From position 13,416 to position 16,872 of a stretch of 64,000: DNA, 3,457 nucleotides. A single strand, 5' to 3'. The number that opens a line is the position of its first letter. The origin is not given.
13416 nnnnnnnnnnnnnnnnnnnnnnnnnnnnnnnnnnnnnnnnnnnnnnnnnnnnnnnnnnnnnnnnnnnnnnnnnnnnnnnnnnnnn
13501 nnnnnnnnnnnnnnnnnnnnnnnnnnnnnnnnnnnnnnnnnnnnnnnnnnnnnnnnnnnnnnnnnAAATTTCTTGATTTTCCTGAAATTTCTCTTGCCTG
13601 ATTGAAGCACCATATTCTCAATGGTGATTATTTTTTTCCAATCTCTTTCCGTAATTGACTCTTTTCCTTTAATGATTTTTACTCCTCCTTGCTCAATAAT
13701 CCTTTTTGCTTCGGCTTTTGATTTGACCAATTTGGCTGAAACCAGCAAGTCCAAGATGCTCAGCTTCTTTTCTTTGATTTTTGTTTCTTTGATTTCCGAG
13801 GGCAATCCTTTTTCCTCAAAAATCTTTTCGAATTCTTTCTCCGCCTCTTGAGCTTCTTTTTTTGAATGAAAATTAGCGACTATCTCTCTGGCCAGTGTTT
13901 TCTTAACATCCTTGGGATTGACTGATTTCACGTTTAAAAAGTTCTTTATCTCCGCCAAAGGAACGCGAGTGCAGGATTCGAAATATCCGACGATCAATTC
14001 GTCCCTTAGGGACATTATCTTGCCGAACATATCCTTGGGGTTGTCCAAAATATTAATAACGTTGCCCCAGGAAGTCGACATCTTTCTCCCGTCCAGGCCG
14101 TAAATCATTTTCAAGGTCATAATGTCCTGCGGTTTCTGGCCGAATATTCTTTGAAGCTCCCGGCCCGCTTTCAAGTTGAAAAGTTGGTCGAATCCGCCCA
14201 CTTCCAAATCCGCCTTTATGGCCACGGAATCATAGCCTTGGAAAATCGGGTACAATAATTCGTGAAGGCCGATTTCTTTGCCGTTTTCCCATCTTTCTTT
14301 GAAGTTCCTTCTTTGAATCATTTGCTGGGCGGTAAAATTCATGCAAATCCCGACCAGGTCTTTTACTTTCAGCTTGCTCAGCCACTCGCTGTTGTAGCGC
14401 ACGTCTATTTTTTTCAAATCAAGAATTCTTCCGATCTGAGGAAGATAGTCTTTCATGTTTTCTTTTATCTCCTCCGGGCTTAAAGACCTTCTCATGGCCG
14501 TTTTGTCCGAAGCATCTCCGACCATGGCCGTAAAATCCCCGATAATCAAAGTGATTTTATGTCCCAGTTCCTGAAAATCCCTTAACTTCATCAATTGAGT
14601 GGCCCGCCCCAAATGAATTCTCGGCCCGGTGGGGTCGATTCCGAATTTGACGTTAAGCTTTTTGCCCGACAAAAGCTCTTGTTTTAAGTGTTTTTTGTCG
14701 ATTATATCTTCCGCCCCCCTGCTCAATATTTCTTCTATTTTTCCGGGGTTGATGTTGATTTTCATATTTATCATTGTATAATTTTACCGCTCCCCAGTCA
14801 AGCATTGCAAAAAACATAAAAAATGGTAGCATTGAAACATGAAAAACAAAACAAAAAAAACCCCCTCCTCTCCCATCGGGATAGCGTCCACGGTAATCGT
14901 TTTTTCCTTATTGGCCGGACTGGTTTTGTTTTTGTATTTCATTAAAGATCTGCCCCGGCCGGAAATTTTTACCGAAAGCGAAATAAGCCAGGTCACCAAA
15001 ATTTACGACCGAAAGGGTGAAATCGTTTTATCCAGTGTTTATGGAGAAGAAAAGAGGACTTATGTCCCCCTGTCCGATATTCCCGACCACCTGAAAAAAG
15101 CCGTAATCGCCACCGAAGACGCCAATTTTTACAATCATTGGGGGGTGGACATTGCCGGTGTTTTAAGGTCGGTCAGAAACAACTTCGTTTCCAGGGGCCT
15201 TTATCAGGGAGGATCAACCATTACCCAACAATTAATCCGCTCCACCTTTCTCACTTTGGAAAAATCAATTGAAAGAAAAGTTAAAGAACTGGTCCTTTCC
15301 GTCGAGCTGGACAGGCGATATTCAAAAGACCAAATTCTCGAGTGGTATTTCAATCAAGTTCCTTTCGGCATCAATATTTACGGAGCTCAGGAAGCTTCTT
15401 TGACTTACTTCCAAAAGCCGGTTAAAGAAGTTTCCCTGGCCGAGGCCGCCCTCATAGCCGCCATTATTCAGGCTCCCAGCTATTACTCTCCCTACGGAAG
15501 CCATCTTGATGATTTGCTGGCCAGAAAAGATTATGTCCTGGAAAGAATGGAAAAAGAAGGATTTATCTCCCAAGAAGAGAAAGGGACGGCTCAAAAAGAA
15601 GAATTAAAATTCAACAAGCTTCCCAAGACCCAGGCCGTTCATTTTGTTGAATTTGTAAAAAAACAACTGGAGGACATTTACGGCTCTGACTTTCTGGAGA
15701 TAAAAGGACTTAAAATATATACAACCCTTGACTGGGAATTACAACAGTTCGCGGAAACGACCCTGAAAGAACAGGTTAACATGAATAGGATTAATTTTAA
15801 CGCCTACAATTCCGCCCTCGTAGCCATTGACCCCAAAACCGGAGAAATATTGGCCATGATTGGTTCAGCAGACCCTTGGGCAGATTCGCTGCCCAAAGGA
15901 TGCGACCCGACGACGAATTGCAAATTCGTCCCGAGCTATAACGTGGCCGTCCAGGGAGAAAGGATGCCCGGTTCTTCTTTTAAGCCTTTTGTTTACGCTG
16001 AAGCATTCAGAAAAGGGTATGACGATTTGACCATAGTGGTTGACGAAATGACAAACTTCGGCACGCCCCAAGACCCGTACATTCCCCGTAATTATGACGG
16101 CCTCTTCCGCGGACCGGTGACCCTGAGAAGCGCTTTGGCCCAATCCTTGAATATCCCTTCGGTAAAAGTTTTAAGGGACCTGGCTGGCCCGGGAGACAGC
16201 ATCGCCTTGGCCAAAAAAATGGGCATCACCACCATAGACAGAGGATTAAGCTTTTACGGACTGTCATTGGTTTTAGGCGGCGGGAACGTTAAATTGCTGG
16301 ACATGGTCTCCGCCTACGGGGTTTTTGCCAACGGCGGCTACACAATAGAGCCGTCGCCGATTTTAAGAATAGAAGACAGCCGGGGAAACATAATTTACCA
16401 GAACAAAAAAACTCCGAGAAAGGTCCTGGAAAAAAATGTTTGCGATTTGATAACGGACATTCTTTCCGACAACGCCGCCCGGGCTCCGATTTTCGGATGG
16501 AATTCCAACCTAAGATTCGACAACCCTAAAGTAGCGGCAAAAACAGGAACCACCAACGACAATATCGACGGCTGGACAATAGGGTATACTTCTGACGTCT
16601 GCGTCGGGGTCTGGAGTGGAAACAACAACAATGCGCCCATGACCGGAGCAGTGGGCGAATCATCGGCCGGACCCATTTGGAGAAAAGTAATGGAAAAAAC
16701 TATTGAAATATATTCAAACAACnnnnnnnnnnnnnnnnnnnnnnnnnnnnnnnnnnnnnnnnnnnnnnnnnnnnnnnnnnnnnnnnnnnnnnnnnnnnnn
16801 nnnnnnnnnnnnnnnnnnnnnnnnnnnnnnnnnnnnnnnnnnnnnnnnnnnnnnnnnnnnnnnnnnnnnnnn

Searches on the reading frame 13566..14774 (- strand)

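Call 10: search_protein_families(library=ncbifam, proteins=[window:13566-14774:-])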
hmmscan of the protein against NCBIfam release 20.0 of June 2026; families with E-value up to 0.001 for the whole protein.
window:13566-14774:- (403 aa): 6 families
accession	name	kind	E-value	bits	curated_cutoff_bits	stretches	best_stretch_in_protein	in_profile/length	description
TIGR00234.1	tyrS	equivalog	1.7e-101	340.3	113.8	1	13-401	7-404/406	tyrosine--tRNA ligase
NF006330.0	PRK08560.1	equivalog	8.6e-25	87.5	220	1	14-254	8-246/342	tyrosine--tRNA ligase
NF008925.0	PRK12285.1-2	equivalog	2.2e-07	30.2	451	1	28-255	51-275/365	tryptophan--tRNA ligase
NF009207.0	PRK12556.1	equivalog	1.1e-05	24.5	479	1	161-250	125-221/332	tryptophan--tRNA ligase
NF008922.0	PRK12283.1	equivalog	6.9e-05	21.9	572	0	214-256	247-290/400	tryptophan--tRNA ligase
NF008923.0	PRK12284.1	equivalog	0.00044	19.2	597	0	165-255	126-226/431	tryptophan--tRNA ligase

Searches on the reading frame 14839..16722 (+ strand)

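Call 10: search_protein_families(library=ncbifam, proteins=[window:14839-16722:+])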
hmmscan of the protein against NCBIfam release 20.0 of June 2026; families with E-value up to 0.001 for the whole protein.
window:14839-16722:+ (628 aa): 18 families
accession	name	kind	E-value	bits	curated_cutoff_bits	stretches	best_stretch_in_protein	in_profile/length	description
TIGR02074.1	PBP_1a_fam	subfamily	3.3e-156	521.2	508.75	1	72-622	1-533/535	PBP1A family penicillin-binding protein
NF051885.1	tranpepglycosPbpC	equivalog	2.3e-123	413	900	1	14-618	14-590/632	multimodular transpeptidase-transglycosylase PbpC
TIGR02073.1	PBP_1c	equivalog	2.4e-119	400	494.2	1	51-622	10-544/728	penicillin-binding protein 1C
TIGR02071.1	PBP_1b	equivalog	6.6e-98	328.7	717.75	1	70-621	144-682/729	penicillin-binding protein 1B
NF038276.1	strep_PBP2A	exception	5.6e-88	295.9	1100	1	49-598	74-611/716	penicillin-binding protein PBP2A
NF008643.0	PRK11636.1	equivalog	9.9e-81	272.2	1263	3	30-313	25-307/850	peptidoglycan glycosyltransferase/peptidoglycan DD-transpeptidase MrcA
NF007061.0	PRK09506.1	equivalog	1.5e-75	254.6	1120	1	64-619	203-744/825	bifunctional glycosyl transferase/transpeptidase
NF011423.0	PRK14850.1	equivalog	1.7e-73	248.3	1275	1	70-614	154-685/764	penicillin-binding protein 1b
NF038272.1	strep_PBP1A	exception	6.3e-68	229.6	1075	1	15-574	14-561/658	penicillin-binding protein PBP1A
NF008414.0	PRK11240.1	equivalog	3.6e-61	207.2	1121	1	76-619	67-562/774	peptidoglycan glycosyltransferase PbpC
NF038274.1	strep_PBP1B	exception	8.9e-60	202.8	1225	2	47-252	57-274/745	penicillin-binding protein PBP1B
NF010008.0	PRK13481.1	equivalog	1.1e-38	133.1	270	1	70-249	77-261/269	glycosyltransferase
TIGR02070.1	mono_pep_trsgly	equivalog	1.6e-38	132.5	182.65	1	72-237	54-218/224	monofunctional biosynthetic peptidoglycan transglycosylase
TIGR03423.1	pbp2_mrdA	equivalog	9.6e-19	67.3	455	1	288-444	224-372/593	penicillin-binding protein 2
TIGR02214.1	spoVD_pbp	equivalog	4.4e-10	38.5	688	1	255-390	172-300/636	stage V sporulation protein D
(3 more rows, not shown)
